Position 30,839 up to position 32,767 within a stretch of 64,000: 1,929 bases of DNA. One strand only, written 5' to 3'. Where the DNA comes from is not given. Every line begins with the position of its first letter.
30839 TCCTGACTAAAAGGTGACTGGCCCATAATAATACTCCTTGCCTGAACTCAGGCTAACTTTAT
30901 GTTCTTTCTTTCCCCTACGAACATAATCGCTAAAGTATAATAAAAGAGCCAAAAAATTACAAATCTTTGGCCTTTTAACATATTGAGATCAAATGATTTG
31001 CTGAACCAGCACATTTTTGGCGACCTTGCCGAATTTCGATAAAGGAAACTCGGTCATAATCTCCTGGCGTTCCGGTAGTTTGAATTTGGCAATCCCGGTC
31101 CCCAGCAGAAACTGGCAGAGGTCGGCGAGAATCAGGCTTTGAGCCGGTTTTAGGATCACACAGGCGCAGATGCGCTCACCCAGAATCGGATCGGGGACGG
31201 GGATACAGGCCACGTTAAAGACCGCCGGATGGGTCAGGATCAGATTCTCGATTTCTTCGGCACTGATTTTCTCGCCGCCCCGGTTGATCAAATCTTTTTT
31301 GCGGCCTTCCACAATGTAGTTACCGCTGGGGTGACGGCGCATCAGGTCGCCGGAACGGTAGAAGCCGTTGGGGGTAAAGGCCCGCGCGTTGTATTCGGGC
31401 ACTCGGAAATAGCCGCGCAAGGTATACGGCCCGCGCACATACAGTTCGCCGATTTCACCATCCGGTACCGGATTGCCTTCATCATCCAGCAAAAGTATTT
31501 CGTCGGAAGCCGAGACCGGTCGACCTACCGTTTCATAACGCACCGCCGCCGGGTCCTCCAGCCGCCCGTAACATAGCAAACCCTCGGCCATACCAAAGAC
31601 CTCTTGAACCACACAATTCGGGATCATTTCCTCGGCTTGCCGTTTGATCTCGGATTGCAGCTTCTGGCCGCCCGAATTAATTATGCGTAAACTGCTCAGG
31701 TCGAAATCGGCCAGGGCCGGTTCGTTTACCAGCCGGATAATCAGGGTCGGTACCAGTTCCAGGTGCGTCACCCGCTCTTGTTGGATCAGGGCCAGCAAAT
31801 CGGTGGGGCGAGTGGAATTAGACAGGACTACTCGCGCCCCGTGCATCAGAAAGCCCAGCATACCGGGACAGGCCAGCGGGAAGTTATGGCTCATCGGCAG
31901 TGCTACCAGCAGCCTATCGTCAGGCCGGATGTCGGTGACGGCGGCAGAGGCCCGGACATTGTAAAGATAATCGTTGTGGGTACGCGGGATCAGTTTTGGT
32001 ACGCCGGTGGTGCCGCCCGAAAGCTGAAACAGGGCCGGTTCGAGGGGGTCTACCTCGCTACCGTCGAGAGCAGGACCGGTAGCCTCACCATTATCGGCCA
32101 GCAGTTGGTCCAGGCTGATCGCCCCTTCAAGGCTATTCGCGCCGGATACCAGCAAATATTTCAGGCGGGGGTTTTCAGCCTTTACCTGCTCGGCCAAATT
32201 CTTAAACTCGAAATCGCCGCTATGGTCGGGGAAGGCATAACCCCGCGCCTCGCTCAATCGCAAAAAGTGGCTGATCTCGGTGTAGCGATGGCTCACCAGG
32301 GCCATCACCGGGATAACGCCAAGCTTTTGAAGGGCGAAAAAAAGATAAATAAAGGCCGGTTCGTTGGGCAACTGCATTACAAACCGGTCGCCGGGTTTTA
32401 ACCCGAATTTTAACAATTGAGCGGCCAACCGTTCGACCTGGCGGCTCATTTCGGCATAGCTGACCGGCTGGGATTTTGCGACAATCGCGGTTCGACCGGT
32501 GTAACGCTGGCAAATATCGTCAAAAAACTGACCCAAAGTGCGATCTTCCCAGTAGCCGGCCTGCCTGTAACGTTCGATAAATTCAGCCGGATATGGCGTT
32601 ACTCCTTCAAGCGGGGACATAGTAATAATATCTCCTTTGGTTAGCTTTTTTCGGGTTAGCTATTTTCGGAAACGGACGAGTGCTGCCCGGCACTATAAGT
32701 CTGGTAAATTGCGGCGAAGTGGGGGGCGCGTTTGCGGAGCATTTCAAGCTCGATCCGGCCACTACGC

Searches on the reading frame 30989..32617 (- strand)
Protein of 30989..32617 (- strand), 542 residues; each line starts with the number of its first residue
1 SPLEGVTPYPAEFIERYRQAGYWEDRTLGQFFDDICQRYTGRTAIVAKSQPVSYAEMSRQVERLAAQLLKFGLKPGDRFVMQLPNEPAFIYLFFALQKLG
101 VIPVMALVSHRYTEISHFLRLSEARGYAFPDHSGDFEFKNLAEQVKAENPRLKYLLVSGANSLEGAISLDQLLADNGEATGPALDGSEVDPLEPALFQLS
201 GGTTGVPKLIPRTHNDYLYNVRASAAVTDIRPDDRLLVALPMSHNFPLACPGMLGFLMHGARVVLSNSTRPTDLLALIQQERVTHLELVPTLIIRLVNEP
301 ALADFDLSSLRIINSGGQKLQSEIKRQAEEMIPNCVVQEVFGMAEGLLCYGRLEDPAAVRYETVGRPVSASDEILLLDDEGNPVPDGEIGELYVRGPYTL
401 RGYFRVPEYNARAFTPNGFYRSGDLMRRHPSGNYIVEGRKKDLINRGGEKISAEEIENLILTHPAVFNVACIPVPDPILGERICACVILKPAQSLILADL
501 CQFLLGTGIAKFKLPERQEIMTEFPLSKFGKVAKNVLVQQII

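Call 66: search_protein_families(library=ncbifam, proteins=[window:30989-32617:-], max_evalue=1e-10)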
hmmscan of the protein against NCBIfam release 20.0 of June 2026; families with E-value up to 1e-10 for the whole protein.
window:30989-32617:- (542 aa): 95 families (the best 25 are shown)
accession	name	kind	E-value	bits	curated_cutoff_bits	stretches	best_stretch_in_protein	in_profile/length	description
TIGR02275.1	DHB_AMP_lig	equivalog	3.1e-164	547.1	723.55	1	6-537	3-525/526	(2,3-dihydroxybenzoyl)adenylate synthase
NF008192.1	PRK10946.1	equivalog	1.8e-150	501.8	783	1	7-541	5-529/534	(2,3-dihydroxybenzoyl)adenylate synthase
NF004758.0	PRK06087.1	equivalog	1.2e-85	288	736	1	15-542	13-536/548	medium-chain fatty-acid--CoA ligase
NF004837.0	PRK06187.1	subfamily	1.9e-85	287.1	476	1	26-540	8-521/531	long-chain-fatty-acid--CoA ligase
NF009233.0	PRK12583.1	subfamily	2e-77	260.9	832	1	24-538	16-547/558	fatty acid CoA ligase family protein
TIGR03208.1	cyc_hxne_CoA_lg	equivalog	2.1e-70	238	792.3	1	18-535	14-534/538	cyclohexanecarboxylate-CoA ligase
NF006182.0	PRK08316.1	subfamily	4.7e-70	236.5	663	1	25-540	10-516/523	fatty acyl-CoA synthetase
NF005676.0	PRK07470.1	equivalog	1.4e-67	228.5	774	1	28-540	22-528/544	acyl-CoA synthetase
NF005801.1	PRK07656.1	equivalog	3.8e-66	223.7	657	1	27-537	2-499/500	FadD3 family acyl-CoA ligase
NF004814.0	PRK06164.1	equivalog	2.6e-60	204.5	677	1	30-533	14-519/540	acyl-CoA synthetase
NF005702.0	PRK07514.1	subfamily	7.1e-60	202.8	558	1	43-540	21-499/506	malonyl-CoA synthase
NF004114.0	PRK05605.1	equivalog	1.2e-59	202.1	766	2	163-538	192-566/575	long-chain-fatty-acid--CoA ligase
NF006181.0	PRK08314.1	subfamily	1.8e-59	201.5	705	1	36-537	34-550/563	long-chain-fatty-acid--CoA ligase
NF004511.1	PRK05852.1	equivalog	4.4e-59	200.4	650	1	44-537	17-500/505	FadD7 family fatty acid--CoA ligase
NF005463.0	PRK07059.1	subfamily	2.9e-57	194.3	869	1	160-536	175-551/557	long-chain-fatty-acid--CoA ligase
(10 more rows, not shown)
